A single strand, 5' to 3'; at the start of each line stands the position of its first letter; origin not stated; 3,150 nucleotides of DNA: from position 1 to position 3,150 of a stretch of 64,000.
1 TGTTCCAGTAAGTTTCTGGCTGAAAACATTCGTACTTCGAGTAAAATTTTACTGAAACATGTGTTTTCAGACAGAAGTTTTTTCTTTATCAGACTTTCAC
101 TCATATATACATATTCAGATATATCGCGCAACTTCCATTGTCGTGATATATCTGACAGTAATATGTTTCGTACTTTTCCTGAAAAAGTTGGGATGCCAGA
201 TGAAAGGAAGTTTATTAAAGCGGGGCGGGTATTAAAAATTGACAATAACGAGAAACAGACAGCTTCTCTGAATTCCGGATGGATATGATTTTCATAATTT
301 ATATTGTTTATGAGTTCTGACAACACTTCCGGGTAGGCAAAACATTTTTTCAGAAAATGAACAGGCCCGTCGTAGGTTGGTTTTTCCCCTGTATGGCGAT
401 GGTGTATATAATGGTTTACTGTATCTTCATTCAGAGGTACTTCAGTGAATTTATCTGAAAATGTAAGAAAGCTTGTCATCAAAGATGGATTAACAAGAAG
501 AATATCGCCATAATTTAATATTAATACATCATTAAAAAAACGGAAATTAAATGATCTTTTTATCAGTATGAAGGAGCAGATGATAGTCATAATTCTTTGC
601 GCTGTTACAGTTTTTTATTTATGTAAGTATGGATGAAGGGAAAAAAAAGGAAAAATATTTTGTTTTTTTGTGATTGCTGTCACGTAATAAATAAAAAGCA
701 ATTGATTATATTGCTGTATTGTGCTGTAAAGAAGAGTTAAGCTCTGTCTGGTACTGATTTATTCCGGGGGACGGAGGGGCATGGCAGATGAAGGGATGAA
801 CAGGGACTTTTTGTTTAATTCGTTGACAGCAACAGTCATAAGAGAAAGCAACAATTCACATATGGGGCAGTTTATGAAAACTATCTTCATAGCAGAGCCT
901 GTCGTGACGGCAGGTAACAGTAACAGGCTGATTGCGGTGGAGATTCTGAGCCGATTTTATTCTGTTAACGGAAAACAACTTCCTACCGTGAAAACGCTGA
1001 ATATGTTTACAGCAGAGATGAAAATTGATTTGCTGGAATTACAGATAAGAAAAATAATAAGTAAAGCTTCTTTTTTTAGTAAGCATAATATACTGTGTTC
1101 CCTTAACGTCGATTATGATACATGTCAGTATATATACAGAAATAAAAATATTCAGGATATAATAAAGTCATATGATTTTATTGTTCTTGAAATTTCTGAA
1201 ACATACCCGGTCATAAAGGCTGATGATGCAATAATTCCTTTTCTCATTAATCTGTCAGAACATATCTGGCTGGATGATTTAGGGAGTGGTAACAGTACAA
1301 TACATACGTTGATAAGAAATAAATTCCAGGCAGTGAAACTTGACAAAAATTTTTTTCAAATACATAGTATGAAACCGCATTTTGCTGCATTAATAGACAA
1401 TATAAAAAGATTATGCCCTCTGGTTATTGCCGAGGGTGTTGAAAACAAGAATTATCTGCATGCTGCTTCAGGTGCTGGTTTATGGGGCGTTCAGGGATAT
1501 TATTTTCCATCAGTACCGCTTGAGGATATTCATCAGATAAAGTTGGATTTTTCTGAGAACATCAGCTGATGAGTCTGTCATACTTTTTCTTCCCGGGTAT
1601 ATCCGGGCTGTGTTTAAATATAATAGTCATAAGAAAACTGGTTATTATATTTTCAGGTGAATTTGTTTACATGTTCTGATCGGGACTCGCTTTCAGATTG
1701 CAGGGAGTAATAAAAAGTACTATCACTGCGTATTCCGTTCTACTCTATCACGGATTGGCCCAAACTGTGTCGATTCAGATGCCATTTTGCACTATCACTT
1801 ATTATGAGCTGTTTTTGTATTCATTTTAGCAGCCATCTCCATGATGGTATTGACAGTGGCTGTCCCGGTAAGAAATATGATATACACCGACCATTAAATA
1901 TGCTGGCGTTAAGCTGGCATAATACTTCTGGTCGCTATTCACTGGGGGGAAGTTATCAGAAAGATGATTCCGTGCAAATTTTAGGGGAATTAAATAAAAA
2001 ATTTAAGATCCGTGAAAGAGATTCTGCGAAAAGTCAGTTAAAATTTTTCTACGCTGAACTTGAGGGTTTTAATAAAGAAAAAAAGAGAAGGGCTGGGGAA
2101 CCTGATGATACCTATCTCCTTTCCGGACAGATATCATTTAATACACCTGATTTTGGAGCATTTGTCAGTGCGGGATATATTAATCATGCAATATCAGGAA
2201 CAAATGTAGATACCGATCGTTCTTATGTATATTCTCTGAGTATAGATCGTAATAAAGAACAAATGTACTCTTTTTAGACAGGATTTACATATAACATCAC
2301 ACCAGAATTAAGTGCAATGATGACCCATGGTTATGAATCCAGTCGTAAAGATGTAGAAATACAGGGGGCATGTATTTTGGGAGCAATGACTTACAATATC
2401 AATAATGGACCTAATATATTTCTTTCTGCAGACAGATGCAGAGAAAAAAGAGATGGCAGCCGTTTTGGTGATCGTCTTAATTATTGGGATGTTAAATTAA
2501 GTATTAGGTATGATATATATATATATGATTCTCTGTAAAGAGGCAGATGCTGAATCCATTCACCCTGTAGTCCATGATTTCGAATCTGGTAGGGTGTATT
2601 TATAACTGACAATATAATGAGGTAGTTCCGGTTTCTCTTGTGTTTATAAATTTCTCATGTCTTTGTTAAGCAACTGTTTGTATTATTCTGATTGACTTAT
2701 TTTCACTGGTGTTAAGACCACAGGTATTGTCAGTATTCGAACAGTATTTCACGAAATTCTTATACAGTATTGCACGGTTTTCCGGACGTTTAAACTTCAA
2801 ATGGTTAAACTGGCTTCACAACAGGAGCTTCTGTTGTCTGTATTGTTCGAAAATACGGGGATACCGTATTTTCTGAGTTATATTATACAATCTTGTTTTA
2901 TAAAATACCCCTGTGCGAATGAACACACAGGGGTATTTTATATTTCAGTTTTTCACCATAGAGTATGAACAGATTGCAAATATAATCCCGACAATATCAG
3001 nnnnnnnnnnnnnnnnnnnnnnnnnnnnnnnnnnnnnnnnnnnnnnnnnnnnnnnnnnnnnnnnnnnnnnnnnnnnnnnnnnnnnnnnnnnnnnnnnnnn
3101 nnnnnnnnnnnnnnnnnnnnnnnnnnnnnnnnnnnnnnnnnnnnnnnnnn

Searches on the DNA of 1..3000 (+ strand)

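Call 3: search_dna_similar(query=window:1-3000:+, collection=ecoli_genomes, mode=near, max_rows=20)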
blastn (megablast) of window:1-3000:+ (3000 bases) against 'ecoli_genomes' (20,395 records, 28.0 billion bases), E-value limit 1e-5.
Records with a match: 1970; places in all: 2690; records where one place covers at least 80% of the query: 0.
Genomes with a match: 1911 of 5426; with a place that covers at least 80% of the query: 0. Places per genome that has any: lowest 1, median 1, highest 10. On chromosomes: 2498 places; on plasmids: 192.
Best place of each record, by identity: >=99% 2; 95-99% 3; 90-95% 1446; 80-90% 519.
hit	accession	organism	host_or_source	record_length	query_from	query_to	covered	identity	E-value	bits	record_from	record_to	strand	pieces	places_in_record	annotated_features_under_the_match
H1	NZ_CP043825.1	Escherichia coli strain RM8082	Cattle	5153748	116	1654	51%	96.3%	0e+0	2521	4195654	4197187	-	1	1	EAL domain-containing protein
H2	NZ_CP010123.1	Escherichia coli strain C5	cow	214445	116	1654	51%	96.2%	0e+0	2510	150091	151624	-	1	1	EAL domain-containing protein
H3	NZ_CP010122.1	Escherichia coli strain C5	cow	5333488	153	1663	50%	94.7%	0e+0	2344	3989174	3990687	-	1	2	EAL domain-containing protein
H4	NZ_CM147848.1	Escherichia coli strain 52F4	Calf of Bos taurus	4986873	153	1663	50%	94.7%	0e+0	2344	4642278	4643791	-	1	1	EAL domain-containing protein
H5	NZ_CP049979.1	Escherichia coli strain IBS28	Threskiornis spinicollis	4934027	2788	3000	7%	98.6%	2e-100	377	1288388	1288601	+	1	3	autotransporter outer membrane beta-barrel domain-containing protein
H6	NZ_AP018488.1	Escherichia coli O157:H7 strain PV15-279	Homo sapiens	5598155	2788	2845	2%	93.2%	1e-12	86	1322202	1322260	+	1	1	tnpA: IS66-like element accessory protein TnpA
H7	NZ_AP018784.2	Escherichia coli strain SK1144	-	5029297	2788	2845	2%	93.2%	1e-12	86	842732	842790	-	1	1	tnpA: IS66-like element accessory protein TnpA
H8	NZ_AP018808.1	Escherichia coli strain E2865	Bos taurus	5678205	2788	2845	2%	93.2%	1e-12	86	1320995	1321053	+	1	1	tnpA: IS66-like element accessory protein TnpA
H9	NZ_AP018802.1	Escherichia coli strain E2863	Bos taurus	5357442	2788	2845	2%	93.2%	1e-12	86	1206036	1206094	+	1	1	tnpA: IS66-like element accessory protein TnpA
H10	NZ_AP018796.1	Escherichia coli strain E2855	Bos taurus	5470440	2788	2845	2%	93.2%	1e-12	86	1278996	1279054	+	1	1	tnpA: IS66-like element accessory protein TnpA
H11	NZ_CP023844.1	Escherichia coli strain 4/1-1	Homo sapiens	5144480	2788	2845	2%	93.2%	1e-12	86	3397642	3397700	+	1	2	tnpA: IS66-like element accessory protein TnpA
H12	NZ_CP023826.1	Escherichia coli strain 4/4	Homo sapiens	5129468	2788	2845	2%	93.2%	1e-12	86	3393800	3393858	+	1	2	tnpA: IS66-like element accessory protein TnpA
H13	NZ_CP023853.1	Escherichia coli strain 2/0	Homo sapiens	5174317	2788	2845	2%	93.2%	1e-12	86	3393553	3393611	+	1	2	tnpA: IS66-like element accessory protein TnpA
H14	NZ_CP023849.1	Escherichia coli strain 4/0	Homo sapiens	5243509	2788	2845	2%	93.2%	1e-12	86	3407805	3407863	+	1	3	tnpA: IS66-like element accessory protein TnpA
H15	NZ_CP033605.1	Escherichia coli O157:H7 strain TR01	Cattle carcass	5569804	2788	2845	2%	93.2%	1e-12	86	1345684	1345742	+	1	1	tnpA: IS66-like element accessory protein TnpA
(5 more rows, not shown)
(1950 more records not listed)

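Call 5: get_annotated_region(hit=H1, flank=4000)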
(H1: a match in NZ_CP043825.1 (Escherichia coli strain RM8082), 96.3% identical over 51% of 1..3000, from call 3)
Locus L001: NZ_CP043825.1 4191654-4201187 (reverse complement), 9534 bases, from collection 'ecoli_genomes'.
description: Escherichia coli strain RM8082 chromosome, complete genome
organism: Escherichia coli strain RM8082 (NCBI taxid 562)
replicon: chromosome; assembly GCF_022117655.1
host: Cattle; source: feces; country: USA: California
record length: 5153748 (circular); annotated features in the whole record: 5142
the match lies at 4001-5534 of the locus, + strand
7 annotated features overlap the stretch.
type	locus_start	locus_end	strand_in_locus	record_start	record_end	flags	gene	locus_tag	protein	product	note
CDS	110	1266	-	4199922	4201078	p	-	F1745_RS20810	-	M20 aminoacylase family protein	frameshifted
CDS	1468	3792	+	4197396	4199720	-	-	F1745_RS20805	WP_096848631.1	helix-turn-helix domain-containing protein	-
CDS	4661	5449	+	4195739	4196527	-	-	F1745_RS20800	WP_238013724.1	EAL domain-containing protein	-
CDS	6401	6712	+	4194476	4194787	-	-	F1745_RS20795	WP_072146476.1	PapB/FocB family fimbrial expression transcriptional regulator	-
CDS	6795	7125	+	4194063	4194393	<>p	-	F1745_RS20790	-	hypothetical protein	frameshifted; incomplete; partial in the middle of a contig; missing N-terminus and C-terminus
CDS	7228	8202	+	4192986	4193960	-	-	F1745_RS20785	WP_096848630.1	hypothetical protein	-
CDS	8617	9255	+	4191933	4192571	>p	-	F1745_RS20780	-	porin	incomplete; partial in the middle of a contig; missing N-terminus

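Call 6: get_annotated_region(hit=H2, flank=4000)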
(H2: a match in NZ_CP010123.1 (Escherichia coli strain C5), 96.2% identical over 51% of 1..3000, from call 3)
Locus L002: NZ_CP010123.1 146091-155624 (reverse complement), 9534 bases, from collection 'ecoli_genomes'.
description: Escherichia coli strain C5 plasmid A, complete sequence
organism: Escherichia coli strain C5 (NCBI taxid 562)
replicon: plasmid A; assembly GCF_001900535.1
host: cow; source: -; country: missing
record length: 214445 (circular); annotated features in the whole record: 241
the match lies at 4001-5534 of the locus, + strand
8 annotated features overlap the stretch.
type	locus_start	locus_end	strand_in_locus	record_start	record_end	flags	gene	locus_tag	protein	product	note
CDS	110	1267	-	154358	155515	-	-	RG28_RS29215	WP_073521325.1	M20 aminoacylase family protein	-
CDS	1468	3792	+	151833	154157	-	-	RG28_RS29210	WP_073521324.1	helix-turn-helix domain-containing protein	-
CDS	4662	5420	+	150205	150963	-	-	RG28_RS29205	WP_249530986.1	EAL domain-containing protein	-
CDS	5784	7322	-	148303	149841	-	-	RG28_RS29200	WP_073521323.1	IS66-like element ISEc8 family transposase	-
CDS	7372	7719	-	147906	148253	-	tnpB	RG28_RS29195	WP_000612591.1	IS66 family insertion sequence element accessory protein TnpB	TnpB, as the term is used for proteins encoded by IS66 family insertion elements, is considered an accessory protein, ...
CDS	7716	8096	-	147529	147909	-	tnpA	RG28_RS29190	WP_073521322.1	IS66-like element accessory protein TnpA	-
CDS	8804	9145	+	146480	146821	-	-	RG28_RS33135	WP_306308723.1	PapB/FocB family fimbrial expression transcriptional regulator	-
CDS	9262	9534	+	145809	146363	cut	-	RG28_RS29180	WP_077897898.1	fimbrial protein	-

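Call 7: get_annotated_region(hit=H3, flank=4000)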
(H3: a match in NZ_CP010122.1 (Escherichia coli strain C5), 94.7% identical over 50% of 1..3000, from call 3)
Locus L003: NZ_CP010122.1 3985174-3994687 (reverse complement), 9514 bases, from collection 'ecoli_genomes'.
description: Escherichia coli strain C5 chromosome, complete genome
organism: Escherichia coli strain C5 (NCBI taxid 562)
replicon: chromosome; assembly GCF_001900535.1
host: cow; source: -; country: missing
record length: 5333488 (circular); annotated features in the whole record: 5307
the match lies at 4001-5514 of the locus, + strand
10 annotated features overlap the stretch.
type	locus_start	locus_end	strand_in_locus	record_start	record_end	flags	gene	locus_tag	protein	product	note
CDS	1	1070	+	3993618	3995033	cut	-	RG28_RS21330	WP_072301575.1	IS4 family transposase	-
CDS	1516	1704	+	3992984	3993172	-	-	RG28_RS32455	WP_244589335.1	ion channel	-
CDS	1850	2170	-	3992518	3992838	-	-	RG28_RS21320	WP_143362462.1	hypothetical protein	-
CDS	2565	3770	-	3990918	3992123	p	-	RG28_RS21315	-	IS3 family transposase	frameshifted; internal stop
CDS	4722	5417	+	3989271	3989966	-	-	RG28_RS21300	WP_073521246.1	EAL domain-containing protein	-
CDS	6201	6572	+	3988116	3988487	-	-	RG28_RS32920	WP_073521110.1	PapB/FocB family fimbrial expression transcriptional regulator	-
CDS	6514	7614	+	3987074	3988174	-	-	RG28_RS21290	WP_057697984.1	hypothetical protein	-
CDS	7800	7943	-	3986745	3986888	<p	-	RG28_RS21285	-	integrase core domain-containing protein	incomplete; partial in the middle of a contig; missing N-terminus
CDS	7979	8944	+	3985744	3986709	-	-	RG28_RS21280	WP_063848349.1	IS481 family transposase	-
CDS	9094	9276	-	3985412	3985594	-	-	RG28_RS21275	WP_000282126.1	hypothetical protein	-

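Call 8: get_annotated_region(hit=H4, flank=4000)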
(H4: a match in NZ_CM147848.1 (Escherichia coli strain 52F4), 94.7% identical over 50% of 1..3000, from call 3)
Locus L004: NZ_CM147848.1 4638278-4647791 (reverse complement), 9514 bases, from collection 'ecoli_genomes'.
description: Escherichia coli strain 52F4 chromosome, whole genome shotgun sequence
organism: Escherichia coli strain 52F4 (NCBI taxid 562)
replicon: chromosome; assembly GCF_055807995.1
host: -; source: Calf of Bos taurus; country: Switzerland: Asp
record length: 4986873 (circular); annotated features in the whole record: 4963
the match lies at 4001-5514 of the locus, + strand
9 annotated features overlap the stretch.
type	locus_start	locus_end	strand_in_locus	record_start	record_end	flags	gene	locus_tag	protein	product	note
CDS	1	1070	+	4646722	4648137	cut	-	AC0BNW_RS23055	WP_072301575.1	IS4 family transposase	-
CDS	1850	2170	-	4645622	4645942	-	-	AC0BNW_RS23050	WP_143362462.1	hypothetical protein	-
CDS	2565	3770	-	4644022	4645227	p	-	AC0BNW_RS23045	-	IS3 family transposase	frameshifted; internal stop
CDS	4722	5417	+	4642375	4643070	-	-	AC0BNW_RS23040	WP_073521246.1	EAL domain-containing protein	-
CDS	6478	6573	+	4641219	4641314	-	-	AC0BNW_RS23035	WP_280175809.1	PapB/FocB family fimbrial expression transcriptional regulator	-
CDS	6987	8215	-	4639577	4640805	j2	-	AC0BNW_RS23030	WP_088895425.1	IS3-like element IS2 family transposase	programmed frameshift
CDS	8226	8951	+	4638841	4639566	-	-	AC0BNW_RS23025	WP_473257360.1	hypothetical protein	-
CDS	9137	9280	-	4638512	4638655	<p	-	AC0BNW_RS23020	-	integrase core domain-containing protein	incomplete; partial in the middle of a contig; missing N-terminus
CDS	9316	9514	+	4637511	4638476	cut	-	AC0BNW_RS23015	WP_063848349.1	IS481 family transposase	-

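Call 12: search_dna_similar(query=window:480-872:+, collection=ecoli_genomes, mode=distant, max_rows=40, max_evalue=0.001)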
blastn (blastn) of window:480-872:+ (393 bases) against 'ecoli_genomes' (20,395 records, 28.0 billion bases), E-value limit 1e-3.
Records with a match: 117; places in all: 118; records where one place covers at least 80% of the query: 4.
Genomes with a match: 116 of 5426; with a place that covers at least 80% of the query: 3. Places per genome that has any: lowest 1, median 1, highest 3. On chromosomes: 6 places; on plasmids: 112.
Best place of each record, by identity: 90-95% 4; 60-80% 113.
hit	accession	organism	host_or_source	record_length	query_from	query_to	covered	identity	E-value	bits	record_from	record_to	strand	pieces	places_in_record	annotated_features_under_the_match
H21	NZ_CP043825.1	Escherichia coli strain RM8082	Cattle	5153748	1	393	100%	94.9%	6e-170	606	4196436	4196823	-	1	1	EAL domain-containing protein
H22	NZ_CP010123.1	Escherichia coli strain C5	cow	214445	1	393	100%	94.7%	6e-170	605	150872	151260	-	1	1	EAL domain-containing protein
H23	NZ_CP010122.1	Escherichia coli strain C5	cow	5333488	1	393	100%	91.4%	9e-155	554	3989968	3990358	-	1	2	none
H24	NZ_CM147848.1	Escherichia coli strain 52F4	Calf of Bos taurus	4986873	1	393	100%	91.4%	9e-155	554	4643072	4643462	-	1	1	none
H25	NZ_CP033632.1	Escherichia coli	chicken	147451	25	101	20%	76.6%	2e-5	59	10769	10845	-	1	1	helix-turn-helix domain-containing protein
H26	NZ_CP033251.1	Escherichia coli strain ECCHD184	chicken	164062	25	101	20%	76.6%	2e-5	59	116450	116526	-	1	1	helix-turn-helix domain-containing protein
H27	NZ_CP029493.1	Escherichia coli strain HS30-1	Homo sapiens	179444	25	101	20%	76.6%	2e-5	59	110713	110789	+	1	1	helix-turn-helix domain-containing protein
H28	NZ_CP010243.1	Escherichia coli strain S56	not applicable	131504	25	101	20%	76.6%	2e-5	59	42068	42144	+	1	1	helix-turn-helix domain-containing protein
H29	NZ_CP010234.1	Escherichia coli strain S30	not applicable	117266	25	101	20%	76.6%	2e-5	59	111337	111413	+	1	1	helix-turn-helix domain-containing protein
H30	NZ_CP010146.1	Escherichia coli strain D5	dog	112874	25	101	20%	76.6%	2e-5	59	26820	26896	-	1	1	helix-turn-helix domain-containing protein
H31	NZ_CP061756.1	Escherichia coli O18ac:H14 strain 873.10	Bos taurus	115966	25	101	20%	76.6%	2e-5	59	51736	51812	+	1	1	helix-turn-helix domain-containing protein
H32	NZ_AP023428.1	Escherichia coli strain HUE1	-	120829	25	101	20%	76.6%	2e-5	59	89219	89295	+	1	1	helix-turn-helix domain-containing protein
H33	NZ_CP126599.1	Escherichia coli strain Ec1120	Lollo Rosso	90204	25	101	20%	76.6%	2e-5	59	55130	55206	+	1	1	helix-turn-helix domain-containing protein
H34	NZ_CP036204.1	Escherichia coli strain L725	Homo sapiens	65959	25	101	20%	76.6%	2e-5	59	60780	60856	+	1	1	helix-turn-helix domain-containing protein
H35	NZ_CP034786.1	Escherichia coli strain ECZP248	feces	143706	25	101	20%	76.6%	2e-5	59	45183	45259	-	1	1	helix-turn-helix domain-containing protein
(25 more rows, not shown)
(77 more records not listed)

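Call 13: search_dna_similar(query=window:480-872:+, collection=plasmids, mode=distant, max_rows=40, max_evalue=0.001)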
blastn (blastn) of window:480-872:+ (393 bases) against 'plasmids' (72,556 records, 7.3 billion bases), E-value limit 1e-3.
Records with a match: 121; places in all: 121; records where one place covers at least 80% of the query: 1.
Best place of each record, by identity: 90-95% 1; 60-80% 120.
By first word of the organism name: Escherichia 119; Shigella 1; Salmonella 1.
By predicted mobility (MOB-suite, as given by PLSDB): non-mobilizable 61; mobilizable 57; conjugative 3.
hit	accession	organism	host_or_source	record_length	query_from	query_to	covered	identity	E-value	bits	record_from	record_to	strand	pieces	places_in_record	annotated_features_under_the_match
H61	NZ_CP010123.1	Escherichia coli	cow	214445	1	393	100%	94.7%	1e-170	605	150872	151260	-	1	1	EAL domain-containing protein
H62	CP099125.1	Escherichia coli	culture,Pooled soil sample collected ...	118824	25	101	20%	77.9%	4e-7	64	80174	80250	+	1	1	none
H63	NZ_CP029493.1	Escherichia coli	Homo sapiens,fecal sample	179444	25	101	20%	76.6%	5e-6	59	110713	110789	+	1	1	none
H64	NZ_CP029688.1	Escherichia coli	single strain,air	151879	25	101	20%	76.6%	5e-6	59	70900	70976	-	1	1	none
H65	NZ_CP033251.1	Escherichia coli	chicken,cell culture,stool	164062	25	101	20%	76.6%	5e-6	59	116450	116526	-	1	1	none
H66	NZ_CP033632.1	Escherichia coli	cell culture,chicken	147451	25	101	20%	76.6%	5e-6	59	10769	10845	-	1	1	none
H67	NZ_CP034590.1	Escherichia coli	anus swab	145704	25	101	20%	76.6%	5e-6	59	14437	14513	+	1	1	none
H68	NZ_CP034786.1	Escherichia coli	cell culture,feces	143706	25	101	20%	76.6%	5e-6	59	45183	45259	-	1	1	none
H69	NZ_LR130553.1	Escherichia coli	Homo sapiens,blood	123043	25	101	20%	76.6%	5e-6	59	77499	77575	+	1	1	none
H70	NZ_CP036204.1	Escherichia coli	Homo sapiens,feces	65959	25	101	20%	76.6%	5e-6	59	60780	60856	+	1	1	none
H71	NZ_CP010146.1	Escherichia coli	dog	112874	25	101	20%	76.6%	5e-6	59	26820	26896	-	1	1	none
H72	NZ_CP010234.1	Escherichia coli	-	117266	25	101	20%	76.6%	5e-6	59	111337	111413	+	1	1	none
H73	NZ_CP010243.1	Escherichia coli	-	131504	25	101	20%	76.6%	5e-6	59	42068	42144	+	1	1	none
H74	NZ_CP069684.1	Escherichia coli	Homo sapiens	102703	25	101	20%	76.6%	5e-6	59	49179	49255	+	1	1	none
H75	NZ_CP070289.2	Escherichia albertii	Hainan,Poultry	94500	25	101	20%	76.6%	5e-6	59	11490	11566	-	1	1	none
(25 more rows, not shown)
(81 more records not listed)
